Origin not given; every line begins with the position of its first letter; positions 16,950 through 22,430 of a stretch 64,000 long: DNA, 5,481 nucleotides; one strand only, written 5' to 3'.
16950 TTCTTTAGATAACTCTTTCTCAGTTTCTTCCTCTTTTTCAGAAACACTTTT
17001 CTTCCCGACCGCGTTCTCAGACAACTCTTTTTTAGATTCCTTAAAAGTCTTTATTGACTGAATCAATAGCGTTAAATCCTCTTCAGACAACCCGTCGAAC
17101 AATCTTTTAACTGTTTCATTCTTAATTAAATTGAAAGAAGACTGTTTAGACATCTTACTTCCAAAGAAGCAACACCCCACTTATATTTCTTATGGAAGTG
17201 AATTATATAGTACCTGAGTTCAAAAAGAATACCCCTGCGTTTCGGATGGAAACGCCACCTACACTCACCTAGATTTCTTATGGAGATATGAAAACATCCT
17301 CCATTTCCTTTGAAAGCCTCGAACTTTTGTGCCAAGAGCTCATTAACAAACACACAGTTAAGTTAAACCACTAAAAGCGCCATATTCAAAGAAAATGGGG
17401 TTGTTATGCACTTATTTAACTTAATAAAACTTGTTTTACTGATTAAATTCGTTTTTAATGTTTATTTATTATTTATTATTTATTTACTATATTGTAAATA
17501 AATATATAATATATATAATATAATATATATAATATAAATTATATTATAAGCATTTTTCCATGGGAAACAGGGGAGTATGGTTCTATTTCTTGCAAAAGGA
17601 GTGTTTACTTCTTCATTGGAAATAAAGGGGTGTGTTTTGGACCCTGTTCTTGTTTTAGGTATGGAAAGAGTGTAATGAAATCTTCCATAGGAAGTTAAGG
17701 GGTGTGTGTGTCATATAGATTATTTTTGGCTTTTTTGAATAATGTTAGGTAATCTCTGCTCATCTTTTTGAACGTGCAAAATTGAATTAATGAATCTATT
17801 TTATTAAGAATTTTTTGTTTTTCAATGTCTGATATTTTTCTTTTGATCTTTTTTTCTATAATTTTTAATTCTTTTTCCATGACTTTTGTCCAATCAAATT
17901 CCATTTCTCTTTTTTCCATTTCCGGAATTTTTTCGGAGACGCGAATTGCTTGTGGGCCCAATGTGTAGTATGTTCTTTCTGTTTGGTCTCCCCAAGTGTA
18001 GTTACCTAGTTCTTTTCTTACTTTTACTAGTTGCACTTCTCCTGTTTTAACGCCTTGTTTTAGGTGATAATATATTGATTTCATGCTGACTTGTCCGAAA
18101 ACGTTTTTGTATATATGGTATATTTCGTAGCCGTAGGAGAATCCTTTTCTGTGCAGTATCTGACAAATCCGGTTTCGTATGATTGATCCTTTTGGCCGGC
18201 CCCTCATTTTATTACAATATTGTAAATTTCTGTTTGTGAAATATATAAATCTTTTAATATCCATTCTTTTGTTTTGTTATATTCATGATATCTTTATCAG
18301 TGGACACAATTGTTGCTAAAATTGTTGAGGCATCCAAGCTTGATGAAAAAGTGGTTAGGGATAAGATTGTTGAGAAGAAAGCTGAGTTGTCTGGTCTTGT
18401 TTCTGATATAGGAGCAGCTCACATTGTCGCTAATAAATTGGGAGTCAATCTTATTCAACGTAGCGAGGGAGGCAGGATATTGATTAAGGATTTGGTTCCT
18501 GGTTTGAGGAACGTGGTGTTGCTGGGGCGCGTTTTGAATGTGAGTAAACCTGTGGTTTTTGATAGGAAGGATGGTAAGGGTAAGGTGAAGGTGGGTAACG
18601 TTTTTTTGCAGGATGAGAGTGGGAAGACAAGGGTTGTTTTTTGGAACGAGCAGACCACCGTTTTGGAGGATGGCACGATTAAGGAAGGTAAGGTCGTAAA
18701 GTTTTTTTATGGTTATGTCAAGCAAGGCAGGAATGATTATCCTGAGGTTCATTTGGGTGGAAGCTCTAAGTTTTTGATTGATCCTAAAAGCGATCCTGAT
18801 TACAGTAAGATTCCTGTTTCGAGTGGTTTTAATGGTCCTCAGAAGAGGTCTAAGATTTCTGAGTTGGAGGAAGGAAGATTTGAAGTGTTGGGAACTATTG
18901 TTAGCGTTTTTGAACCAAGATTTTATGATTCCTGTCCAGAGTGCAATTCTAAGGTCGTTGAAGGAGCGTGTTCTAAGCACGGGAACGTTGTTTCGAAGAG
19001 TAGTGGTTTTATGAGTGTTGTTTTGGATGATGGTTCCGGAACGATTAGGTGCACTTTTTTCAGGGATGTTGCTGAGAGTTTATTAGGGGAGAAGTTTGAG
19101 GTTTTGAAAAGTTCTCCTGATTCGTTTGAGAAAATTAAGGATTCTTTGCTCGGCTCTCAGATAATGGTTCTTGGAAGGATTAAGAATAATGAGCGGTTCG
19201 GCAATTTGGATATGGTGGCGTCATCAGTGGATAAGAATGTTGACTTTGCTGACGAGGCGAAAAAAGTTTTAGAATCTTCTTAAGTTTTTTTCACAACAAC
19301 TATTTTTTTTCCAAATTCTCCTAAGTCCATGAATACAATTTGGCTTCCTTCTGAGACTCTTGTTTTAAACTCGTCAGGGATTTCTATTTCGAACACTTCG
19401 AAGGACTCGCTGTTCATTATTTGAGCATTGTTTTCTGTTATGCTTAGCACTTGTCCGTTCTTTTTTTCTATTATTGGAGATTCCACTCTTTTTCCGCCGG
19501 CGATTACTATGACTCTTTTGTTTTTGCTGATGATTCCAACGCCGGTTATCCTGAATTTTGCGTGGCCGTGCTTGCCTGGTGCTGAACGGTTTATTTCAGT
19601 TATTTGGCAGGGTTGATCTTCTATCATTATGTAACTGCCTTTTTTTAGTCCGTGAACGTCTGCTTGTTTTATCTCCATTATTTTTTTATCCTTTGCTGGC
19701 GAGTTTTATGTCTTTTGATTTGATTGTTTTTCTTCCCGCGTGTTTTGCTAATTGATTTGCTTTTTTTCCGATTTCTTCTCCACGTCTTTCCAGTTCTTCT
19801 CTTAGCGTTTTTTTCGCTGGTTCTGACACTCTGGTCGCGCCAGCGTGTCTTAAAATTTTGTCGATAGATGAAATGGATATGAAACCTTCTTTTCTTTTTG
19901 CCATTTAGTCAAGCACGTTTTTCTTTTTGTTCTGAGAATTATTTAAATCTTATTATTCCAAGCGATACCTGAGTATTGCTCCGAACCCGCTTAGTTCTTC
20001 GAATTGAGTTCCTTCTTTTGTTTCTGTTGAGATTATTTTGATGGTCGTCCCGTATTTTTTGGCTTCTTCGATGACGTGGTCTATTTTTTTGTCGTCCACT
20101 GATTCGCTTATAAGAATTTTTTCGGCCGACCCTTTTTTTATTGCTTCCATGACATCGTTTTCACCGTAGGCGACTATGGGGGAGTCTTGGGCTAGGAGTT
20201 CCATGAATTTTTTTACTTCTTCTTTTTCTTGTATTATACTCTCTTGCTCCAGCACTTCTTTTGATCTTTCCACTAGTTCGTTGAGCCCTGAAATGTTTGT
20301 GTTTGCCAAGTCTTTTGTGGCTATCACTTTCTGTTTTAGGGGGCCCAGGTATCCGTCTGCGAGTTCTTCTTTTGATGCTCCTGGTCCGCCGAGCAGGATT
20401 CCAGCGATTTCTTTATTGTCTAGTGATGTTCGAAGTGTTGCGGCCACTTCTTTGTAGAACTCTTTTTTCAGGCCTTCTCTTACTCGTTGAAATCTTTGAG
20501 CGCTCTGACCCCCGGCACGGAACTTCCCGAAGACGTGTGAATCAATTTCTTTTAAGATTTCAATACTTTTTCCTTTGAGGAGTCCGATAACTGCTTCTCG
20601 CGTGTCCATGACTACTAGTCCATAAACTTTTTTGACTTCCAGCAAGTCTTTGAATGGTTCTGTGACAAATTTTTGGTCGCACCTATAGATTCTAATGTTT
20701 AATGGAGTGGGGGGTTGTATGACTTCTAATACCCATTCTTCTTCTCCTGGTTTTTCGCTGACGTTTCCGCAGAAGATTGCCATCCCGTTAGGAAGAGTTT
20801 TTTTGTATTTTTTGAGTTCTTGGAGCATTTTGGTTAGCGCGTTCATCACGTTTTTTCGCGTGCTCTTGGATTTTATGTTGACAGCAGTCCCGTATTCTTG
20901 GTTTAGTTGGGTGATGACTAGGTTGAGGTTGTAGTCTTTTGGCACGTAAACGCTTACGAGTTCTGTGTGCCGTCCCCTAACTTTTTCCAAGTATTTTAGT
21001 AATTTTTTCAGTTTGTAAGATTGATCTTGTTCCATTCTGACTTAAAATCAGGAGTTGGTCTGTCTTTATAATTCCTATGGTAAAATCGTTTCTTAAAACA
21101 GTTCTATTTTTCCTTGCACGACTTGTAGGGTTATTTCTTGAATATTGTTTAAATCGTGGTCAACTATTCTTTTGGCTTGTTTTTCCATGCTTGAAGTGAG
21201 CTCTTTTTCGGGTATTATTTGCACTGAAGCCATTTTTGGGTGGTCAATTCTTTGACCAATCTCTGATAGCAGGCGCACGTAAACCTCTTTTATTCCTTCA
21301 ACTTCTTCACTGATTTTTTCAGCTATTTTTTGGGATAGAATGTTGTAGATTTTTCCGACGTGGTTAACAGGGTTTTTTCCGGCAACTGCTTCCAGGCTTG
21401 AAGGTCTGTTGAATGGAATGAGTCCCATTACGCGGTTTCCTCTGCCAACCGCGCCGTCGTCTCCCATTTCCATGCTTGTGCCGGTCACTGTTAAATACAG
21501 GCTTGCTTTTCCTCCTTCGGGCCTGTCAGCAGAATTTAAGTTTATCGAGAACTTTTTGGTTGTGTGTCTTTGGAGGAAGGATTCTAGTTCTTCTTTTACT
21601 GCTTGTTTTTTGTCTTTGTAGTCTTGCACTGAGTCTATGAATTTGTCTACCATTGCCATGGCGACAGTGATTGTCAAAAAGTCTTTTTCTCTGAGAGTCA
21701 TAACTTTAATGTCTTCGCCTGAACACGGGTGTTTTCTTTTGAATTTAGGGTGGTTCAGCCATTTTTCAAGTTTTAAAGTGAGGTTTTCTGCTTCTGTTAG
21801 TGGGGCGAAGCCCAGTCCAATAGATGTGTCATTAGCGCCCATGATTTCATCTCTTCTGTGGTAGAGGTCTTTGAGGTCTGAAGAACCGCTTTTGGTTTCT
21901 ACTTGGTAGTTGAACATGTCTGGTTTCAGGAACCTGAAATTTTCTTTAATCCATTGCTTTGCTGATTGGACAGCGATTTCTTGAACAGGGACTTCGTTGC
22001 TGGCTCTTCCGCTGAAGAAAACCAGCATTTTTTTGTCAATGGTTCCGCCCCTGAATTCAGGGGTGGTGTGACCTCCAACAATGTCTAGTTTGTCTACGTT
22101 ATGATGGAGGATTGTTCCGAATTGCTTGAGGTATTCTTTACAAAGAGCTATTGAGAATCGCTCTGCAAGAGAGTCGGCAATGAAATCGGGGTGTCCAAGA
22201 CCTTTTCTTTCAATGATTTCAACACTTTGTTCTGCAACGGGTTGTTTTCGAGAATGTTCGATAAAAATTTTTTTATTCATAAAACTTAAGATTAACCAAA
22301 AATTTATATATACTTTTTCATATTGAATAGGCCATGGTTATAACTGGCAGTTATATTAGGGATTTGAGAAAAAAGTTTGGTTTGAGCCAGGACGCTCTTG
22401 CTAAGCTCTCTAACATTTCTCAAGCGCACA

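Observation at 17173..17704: Candidate chromosomal replication origin with 3+3 inverted ORB repeats around an AT-rich DUE, next to cdc6-polD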

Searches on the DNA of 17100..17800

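Call 51: search_rna_families(source=window, start=17100, end=17800, threshold=evalue, max_evalue=1)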
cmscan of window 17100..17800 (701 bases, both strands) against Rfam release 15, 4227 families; matches with E-value up to 1: 0.
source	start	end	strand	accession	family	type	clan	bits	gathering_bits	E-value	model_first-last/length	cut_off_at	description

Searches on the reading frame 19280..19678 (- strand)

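Call 6: search_protein_families(library=pfam, proteins=[window:19280-19678:-])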
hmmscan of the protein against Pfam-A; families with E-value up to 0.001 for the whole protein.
window:19280-19678:- (132 aa): 2 families
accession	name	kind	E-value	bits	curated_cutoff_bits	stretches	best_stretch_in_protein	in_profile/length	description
PF21485.3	IF5A-like_N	-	4.3e-15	55.8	27.1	1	10-54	10-54/63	Translation initiation factor 5A-like, N-terminal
PF08207.18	EFP_N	-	7.9e-05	23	23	1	11-38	5-32/58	Elongation factor P (EF-P) KOW-like domain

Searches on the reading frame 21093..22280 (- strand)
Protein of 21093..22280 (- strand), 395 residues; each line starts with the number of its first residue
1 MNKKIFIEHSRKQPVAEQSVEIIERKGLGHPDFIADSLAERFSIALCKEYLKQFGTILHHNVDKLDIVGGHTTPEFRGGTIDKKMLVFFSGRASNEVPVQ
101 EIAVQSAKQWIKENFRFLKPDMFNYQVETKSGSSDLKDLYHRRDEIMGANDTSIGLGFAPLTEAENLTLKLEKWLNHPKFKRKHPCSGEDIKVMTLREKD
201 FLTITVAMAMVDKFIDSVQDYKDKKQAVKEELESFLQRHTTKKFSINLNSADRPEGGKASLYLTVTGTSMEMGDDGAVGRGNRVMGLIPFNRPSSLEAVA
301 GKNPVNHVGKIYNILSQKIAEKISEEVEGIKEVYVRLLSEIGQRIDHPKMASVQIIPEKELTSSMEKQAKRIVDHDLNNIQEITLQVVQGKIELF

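Call 6: search_protein_families(library=pfam, proteins=[window:21093-22280:-])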
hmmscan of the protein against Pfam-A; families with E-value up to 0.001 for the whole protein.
window:21093-22280:- (395 aa): 1 family
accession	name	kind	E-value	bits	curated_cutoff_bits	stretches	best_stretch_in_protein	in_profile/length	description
PF01941.24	AdoMet_Synthase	-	1.3e-154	515.3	27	1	3-391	1-395/395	S-adenosylmethionine synthetase (AdoMet synthetase)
